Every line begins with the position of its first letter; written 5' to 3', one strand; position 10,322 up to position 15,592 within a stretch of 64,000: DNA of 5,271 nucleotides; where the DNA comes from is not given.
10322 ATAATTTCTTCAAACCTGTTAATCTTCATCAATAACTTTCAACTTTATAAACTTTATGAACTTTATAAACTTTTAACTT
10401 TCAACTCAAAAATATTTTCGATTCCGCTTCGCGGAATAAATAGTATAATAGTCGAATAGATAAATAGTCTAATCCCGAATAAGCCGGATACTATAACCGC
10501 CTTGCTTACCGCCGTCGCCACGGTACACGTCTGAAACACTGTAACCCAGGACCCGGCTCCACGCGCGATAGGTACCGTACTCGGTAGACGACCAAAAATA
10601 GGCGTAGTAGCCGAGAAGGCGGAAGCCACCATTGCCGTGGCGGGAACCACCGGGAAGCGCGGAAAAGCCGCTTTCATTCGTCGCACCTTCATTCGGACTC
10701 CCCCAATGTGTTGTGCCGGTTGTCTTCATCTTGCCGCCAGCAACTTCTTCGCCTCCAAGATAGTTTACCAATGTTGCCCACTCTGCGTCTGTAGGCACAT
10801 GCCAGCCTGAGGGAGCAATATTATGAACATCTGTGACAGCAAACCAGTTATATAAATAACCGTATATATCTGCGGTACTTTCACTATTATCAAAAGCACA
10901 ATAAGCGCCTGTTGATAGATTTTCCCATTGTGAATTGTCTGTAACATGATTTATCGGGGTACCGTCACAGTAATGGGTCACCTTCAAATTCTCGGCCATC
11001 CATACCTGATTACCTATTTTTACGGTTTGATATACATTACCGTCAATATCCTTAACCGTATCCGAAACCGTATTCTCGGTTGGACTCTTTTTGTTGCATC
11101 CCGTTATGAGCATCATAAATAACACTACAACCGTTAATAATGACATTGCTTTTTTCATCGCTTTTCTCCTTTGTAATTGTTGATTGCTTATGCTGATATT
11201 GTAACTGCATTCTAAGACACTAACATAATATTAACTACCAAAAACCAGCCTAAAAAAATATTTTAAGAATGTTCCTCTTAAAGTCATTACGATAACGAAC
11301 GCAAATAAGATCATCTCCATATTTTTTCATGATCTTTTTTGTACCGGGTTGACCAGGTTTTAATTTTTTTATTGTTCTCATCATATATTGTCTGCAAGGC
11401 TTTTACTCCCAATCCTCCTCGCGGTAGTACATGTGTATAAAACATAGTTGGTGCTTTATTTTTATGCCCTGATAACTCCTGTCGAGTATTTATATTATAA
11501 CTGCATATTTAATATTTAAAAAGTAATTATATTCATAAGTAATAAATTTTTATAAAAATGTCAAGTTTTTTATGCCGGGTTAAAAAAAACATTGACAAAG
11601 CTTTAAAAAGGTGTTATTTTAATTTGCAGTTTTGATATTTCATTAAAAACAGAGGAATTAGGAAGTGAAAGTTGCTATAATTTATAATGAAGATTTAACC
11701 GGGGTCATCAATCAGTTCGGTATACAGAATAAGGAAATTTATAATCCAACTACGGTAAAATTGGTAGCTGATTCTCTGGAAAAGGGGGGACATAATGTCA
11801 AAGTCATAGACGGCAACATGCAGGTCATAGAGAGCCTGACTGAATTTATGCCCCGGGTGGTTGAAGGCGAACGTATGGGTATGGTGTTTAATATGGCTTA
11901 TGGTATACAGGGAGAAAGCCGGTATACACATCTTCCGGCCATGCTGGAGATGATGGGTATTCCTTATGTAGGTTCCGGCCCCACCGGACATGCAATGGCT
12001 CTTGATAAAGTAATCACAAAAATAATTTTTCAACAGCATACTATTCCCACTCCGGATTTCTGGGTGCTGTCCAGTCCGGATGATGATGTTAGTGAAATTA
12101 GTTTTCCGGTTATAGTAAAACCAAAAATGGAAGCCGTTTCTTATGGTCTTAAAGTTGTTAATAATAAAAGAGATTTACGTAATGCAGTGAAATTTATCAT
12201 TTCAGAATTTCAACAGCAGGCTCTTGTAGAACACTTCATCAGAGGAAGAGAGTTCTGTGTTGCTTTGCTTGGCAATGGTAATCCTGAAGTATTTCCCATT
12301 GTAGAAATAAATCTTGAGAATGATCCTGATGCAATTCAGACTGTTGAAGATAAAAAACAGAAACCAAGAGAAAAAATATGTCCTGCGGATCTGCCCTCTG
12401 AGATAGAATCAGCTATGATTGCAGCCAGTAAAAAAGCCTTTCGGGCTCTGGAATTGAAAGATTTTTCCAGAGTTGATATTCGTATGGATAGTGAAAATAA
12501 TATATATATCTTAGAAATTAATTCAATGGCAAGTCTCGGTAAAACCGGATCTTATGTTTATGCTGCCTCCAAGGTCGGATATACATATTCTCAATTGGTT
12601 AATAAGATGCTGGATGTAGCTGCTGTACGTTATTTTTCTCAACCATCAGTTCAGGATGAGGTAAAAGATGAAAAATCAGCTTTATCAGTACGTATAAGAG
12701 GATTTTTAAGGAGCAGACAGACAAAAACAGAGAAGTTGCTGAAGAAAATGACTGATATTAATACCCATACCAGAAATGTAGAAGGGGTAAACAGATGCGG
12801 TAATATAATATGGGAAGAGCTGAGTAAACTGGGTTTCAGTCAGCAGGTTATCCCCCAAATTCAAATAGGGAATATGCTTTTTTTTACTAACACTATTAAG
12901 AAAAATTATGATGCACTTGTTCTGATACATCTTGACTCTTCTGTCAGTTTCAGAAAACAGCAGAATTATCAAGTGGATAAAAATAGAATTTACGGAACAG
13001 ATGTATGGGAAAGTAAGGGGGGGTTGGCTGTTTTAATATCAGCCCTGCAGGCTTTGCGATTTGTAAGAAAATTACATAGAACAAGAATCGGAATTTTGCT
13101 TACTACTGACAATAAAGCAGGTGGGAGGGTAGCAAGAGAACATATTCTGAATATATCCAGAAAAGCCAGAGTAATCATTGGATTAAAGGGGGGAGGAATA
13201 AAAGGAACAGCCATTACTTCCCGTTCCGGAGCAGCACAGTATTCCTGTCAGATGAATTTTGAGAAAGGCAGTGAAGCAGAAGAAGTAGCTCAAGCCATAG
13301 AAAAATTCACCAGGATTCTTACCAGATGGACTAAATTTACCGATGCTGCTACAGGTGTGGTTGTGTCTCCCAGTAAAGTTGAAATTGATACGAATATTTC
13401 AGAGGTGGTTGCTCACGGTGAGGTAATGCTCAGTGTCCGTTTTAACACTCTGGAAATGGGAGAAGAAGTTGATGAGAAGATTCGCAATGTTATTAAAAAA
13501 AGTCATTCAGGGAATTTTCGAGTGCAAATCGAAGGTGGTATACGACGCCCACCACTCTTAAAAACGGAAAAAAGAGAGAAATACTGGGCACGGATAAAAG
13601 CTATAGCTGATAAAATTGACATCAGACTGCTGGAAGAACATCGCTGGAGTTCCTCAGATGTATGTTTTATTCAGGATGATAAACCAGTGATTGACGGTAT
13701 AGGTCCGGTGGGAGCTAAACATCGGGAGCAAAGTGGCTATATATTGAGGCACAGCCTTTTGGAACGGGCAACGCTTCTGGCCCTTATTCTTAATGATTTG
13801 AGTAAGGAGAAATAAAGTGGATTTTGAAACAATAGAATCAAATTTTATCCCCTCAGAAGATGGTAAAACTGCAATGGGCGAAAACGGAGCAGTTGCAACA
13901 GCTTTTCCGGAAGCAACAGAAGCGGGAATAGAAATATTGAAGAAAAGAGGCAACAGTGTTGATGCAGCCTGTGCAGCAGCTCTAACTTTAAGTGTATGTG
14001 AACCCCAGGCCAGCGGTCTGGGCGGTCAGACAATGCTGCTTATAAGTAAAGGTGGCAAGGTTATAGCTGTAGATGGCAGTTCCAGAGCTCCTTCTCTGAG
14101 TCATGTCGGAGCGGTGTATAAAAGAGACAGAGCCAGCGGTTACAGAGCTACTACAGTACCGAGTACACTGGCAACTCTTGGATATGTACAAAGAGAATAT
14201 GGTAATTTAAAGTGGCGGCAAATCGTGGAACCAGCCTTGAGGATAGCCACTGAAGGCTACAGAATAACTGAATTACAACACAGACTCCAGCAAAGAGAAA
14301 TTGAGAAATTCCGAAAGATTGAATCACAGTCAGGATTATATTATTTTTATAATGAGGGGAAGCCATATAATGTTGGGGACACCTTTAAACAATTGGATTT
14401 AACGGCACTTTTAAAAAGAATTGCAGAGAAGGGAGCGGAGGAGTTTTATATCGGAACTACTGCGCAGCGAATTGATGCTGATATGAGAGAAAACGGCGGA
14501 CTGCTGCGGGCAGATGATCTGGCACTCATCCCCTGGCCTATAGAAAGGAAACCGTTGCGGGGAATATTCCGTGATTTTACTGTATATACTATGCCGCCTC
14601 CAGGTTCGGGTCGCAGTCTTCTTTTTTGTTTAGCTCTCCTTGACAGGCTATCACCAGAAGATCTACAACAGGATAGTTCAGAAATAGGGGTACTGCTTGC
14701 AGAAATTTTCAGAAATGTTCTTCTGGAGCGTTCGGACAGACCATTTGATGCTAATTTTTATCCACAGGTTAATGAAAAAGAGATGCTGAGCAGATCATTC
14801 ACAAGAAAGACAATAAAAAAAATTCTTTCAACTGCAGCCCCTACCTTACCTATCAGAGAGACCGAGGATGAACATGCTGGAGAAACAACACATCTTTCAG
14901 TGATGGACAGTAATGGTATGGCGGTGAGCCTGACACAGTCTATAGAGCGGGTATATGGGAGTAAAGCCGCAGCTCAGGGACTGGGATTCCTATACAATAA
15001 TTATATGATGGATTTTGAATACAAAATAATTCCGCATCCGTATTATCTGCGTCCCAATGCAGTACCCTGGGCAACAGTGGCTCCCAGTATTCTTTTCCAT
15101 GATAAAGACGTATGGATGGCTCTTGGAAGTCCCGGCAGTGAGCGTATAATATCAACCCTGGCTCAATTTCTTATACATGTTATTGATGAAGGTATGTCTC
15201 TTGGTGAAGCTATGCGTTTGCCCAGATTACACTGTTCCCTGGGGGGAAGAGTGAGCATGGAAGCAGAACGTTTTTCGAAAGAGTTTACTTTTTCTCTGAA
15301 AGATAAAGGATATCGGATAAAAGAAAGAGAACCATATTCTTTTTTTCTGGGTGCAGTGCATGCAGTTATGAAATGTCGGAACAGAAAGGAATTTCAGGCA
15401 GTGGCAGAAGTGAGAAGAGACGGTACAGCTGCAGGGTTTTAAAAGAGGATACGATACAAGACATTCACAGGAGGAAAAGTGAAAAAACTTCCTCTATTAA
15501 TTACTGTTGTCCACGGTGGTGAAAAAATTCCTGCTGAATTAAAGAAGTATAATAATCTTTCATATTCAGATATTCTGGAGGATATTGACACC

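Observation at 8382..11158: Complete, apparently active DGR diversifying the C-terminus of a surface lipoprotein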

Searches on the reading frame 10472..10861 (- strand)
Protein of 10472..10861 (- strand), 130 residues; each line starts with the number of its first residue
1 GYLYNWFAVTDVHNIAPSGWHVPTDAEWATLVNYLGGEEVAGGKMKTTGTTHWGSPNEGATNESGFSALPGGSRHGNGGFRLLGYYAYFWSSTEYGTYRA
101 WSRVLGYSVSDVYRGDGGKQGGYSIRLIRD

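Call 114: predict_structure(alignment_id=A5)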
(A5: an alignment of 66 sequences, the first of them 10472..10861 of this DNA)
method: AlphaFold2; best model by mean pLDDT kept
length: 130 residues; sequences in the alignment: 66
mean_pLDDT: 60.4   pTM: 0.36
mean pLDDT of the five models: 60.4, 55.9, 52.4, 52.2, 49.7
residues with pLDDT >= 90: 0; 70-90: 37; 50-70: 57; < 50: 36
segments of 3 or more residues with pLDDT < 50: 1-9, 40-47, 60-69, 124-130
pLDDT, mean of each block of 10 residues (from residue 1): 42 60 71 65 49 55 42 59 68 75 80 77 43
secondary structure, 60 per line:
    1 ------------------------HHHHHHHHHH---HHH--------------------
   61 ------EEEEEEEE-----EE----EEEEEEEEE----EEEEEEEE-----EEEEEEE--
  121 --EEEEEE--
elements in order: H25-34 E67-74 E86-94 E99-106 E112-118 E123-128

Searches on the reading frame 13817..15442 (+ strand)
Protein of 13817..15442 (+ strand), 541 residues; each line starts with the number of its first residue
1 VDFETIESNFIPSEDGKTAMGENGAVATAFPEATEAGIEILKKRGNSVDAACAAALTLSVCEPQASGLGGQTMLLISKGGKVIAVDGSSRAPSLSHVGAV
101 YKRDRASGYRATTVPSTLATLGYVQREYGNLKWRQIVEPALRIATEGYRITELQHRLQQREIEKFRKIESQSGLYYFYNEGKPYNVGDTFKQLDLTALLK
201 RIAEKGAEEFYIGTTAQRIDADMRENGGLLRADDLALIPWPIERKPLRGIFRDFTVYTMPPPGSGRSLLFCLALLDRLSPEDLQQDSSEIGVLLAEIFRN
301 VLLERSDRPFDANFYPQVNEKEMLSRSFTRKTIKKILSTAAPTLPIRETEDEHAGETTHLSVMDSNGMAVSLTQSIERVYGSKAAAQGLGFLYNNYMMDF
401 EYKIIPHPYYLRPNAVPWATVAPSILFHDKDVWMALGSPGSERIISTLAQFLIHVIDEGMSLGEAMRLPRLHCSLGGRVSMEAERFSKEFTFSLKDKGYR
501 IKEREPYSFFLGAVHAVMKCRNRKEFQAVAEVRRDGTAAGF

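Call 88: search_protein_families(library=pfam, proteins=[window:13817-15442:+], max_evalue=0.001)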
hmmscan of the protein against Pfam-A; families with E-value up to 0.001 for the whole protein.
window:13817-15442:+ (541 aa): 1 family
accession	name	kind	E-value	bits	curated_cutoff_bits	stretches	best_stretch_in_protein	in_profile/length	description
PF01019.26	G_glu_transpept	-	1.6e-108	364.2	27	1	39-536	2-512/512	Gamma-glutamyltranspeptidase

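Call 92: find_related_loci(query=window:13817-15442:+, collection=genome_contigs, flank=8000)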
Query window:13817-15442:+ (541 aa) in genome_contigs; peptide patterns used: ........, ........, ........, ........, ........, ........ (x = any residue, [..] = any of these).
96 stretches matched a pattern; 13 encode a relative of the query (tblastn E <= 1e-3); 13 distinct loci.
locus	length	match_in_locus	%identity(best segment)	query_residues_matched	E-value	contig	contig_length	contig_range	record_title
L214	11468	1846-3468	87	1-541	0e+0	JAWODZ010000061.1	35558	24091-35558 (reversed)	MAG: bacterium isolate BLK5-2.bin.76 k191_83153, whole genome shotgun sequence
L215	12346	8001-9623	83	1-541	0e+0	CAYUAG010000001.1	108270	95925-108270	MAG TPA_asm: uncultured bacterium isolate SRP068000_co4_478 genome assembly, contig: NODE_43_length_108270_cov_7.652405,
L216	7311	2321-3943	81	1-541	0e+0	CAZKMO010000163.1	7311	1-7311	MAG TPA_asm: uncultured bacterium isolate binchicken_co89_50 genome assembly, contig: NODE_21374_length_7311_cov_5.74586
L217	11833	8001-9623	67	1-541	0e+0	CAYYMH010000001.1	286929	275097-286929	MAG TPA_asm: uncultured Cytophagia bacterium isolate SRP141376_co3_458 genome assembly, contig: NODE_24_length_286929_co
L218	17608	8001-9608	64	6-541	0e+0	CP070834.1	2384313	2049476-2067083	MAG: candidate division WOR-3 bacterium isolate bin1061 chromosome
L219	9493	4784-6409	60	1-540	0e+0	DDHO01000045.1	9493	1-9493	MAG TPA_asm: Firmicutes bacterium UBA1874 UBA1874_contig_999, whole genome shotgun sequence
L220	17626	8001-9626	58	1-540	0e+0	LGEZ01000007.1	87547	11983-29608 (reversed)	MAG: Clostridia bacterium 41_269 MPF_scaffold_12, whole genome shotgun sequence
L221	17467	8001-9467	36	23-538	2e-71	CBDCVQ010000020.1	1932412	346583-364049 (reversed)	MAG: Saprospiraceae bacterium isolate eba5ea45-799f-4d5b-8144-7921b82338cc genome assembly, contig: contig_20, whole gen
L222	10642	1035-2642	30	20-541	2e-52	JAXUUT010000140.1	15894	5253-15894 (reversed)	MAG: bacterium isolate P003L1-14 NODE_893_length_15894_cov_17.407160, whole genome shotgun sequence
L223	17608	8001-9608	29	20-541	6e-52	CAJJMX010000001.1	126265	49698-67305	MAG TPA_asm: uncultured Mailhella sp. isolate ERR1600656-bin.1 genome assembly, contig: NODE_146_length_126265_cov_5.502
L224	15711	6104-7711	29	20-541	3e-51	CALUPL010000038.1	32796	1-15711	MAG: uncultured Mailhella sp. isolate E40__bin200 genome assembly, contig: E40__k127_4562876, whole genome shotgun seque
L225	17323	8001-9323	31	24-472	2e-45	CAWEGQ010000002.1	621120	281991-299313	MAG: uncultured Solirubrobacterales bacterium isolate MFD01213.bin.3.418 genome assembly, contig: contig_18324, whole ge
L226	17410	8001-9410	29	21-484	5e-39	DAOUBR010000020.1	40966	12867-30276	MAG TPA_asm: Anaerolineales bacterium isolate H71_742 k91_1287278, whole genome shotgun sequence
